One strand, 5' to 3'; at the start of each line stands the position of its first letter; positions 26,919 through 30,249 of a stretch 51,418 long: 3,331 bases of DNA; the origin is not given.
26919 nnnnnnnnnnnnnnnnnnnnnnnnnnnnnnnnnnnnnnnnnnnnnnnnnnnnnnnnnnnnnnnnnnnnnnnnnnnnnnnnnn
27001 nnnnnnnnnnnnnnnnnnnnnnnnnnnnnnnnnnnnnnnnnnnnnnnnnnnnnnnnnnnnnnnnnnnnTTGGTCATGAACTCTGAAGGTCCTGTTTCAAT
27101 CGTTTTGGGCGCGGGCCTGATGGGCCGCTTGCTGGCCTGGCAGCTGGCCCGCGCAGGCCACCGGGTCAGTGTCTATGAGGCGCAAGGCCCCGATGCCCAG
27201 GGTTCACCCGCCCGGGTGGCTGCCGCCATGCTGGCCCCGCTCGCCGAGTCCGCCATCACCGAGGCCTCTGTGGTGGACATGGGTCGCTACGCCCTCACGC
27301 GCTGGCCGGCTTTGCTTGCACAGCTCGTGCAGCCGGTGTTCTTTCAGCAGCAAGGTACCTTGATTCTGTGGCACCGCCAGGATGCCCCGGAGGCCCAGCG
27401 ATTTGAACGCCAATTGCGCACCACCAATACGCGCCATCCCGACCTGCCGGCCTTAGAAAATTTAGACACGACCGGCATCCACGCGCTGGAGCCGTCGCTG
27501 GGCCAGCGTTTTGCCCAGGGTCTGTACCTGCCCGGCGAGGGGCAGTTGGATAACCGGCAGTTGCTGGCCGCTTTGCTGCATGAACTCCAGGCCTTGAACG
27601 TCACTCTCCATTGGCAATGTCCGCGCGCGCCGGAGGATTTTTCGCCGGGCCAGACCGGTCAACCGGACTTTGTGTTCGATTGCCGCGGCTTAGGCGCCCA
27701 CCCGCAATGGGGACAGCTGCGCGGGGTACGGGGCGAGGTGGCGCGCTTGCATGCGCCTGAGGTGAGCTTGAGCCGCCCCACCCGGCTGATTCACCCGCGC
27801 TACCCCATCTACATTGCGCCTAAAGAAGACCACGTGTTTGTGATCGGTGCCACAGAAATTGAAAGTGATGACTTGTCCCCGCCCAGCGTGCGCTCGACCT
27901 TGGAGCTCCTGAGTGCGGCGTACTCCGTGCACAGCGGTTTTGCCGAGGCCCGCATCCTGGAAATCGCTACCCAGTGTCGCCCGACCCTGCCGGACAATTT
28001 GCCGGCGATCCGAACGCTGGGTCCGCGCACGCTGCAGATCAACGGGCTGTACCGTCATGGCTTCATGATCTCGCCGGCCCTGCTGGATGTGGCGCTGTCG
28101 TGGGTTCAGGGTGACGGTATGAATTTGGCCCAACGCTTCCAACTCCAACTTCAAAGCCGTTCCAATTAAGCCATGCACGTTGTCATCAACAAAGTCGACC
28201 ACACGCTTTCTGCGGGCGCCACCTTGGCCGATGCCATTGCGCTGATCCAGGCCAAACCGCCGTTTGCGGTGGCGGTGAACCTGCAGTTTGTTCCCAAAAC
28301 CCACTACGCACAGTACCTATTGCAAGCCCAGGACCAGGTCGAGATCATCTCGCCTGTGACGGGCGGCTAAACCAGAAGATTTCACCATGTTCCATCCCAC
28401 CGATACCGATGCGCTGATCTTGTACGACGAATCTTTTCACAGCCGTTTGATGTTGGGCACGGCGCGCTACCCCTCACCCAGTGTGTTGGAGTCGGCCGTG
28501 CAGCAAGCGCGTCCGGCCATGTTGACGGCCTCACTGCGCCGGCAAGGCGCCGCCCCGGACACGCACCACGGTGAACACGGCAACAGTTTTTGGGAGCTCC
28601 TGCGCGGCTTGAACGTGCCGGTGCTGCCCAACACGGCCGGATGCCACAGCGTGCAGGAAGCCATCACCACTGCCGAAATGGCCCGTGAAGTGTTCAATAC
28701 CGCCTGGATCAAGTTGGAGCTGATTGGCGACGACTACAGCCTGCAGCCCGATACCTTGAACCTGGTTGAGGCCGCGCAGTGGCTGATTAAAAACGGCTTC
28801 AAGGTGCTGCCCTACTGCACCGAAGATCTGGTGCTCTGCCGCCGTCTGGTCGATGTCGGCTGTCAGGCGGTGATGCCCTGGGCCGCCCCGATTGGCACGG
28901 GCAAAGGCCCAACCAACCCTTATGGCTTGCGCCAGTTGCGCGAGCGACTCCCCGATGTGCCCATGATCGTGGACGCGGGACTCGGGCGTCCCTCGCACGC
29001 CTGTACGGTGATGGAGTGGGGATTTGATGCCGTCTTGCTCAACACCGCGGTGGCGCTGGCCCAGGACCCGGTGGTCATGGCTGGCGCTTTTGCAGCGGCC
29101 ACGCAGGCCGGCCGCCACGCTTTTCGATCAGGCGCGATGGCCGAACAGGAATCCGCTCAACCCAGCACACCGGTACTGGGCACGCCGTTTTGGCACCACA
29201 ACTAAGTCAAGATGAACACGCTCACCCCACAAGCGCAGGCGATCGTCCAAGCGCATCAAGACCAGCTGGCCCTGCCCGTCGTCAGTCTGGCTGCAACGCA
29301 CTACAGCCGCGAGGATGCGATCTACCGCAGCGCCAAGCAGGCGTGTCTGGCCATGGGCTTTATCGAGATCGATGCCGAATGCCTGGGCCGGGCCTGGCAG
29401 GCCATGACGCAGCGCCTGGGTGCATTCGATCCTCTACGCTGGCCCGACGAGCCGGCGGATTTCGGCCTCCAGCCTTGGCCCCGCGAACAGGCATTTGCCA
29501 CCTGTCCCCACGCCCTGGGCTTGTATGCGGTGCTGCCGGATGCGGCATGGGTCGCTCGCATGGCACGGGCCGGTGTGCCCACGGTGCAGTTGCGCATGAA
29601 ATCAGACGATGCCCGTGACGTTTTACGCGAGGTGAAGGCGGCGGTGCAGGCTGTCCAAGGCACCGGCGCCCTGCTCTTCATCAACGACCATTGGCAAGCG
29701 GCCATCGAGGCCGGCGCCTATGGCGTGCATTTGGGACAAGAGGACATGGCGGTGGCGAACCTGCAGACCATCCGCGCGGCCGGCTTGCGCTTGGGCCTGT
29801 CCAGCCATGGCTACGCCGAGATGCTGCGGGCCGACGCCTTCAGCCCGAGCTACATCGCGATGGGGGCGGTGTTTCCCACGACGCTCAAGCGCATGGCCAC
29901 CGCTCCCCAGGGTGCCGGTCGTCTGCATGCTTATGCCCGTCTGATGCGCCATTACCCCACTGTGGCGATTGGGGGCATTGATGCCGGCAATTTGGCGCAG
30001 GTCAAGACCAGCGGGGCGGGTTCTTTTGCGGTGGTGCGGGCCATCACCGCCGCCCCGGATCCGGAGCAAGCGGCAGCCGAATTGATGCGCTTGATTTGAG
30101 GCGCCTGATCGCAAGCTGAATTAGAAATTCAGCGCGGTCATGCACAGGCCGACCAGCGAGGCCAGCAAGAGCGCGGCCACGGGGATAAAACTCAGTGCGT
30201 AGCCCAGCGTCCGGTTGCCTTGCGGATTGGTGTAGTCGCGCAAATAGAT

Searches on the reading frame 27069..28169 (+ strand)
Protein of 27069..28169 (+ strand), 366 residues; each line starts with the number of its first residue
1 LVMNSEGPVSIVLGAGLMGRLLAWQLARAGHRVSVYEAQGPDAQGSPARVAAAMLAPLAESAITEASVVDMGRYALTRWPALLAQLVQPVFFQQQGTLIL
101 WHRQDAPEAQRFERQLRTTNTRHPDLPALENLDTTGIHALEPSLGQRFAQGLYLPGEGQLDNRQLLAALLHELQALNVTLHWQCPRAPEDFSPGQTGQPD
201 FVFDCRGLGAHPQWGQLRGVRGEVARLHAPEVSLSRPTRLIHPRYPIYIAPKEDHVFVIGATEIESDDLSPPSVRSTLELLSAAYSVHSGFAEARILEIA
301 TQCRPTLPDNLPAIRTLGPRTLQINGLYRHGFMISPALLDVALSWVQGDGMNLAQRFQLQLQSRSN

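Call 43: search_protein_families(library=pfam, proteins=[window:27069-28169:+], max_evalue=0.00001)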
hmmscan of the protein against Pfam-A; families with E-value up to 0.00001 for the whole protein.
window:27069-28169:+ (366 aa): 1 family
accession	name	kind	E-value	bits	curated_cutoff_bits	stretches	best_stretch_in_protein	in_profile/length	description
PF01266.30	DAO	-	1.3e-42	147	27.9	1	11-337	3-345/353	FAD dependent oxidoreductase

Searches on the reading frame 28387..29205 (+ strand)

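Call 44: search_protein_families(library=pfam, proteins=[window:28387-29205:+], max_evalue=0.00001)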
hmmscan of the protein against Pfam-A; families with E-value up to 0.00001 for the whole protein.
window:28387-29205:+ (272 aa): 1 family
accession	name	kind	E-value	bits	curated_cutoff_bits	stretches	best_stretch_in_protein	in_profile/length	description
PF05690.20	ThiG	-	1.5e-96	323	23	1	12-262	2-247/247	Thiazole biosynthesis protein ThiG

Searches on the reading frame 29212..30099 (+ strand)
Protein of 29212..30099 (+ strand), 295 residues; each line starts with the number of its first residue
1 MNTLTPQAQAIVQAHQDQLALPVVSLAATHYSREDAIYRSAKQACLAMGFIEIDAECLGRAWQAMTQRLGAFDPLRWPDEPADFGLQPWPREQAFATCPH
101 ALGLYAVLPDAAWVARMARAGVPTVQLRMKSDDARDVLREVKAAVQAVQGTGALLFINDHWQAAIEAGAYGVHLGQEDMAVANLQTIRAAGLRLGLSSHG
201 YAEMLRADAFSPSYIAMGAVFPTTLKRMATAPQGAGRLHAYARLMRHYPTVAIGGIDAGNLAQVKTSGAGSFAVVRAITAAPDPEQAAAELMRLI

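Call 44: search_protein_families(library=pfam, proteins=[window:29212-30099:+], max_evalue=0.00001)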
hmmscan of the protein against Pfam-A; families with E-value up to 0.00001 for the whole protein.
window:29212-30099:+ (295 aa): 1 family
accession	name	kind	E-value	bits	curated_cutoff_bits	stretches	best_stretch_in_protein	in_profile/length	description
PF02581.23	TMP-TENI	-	9.4e-47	159.1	27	1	111-278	15-180/180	Thiamine monophosphate synthase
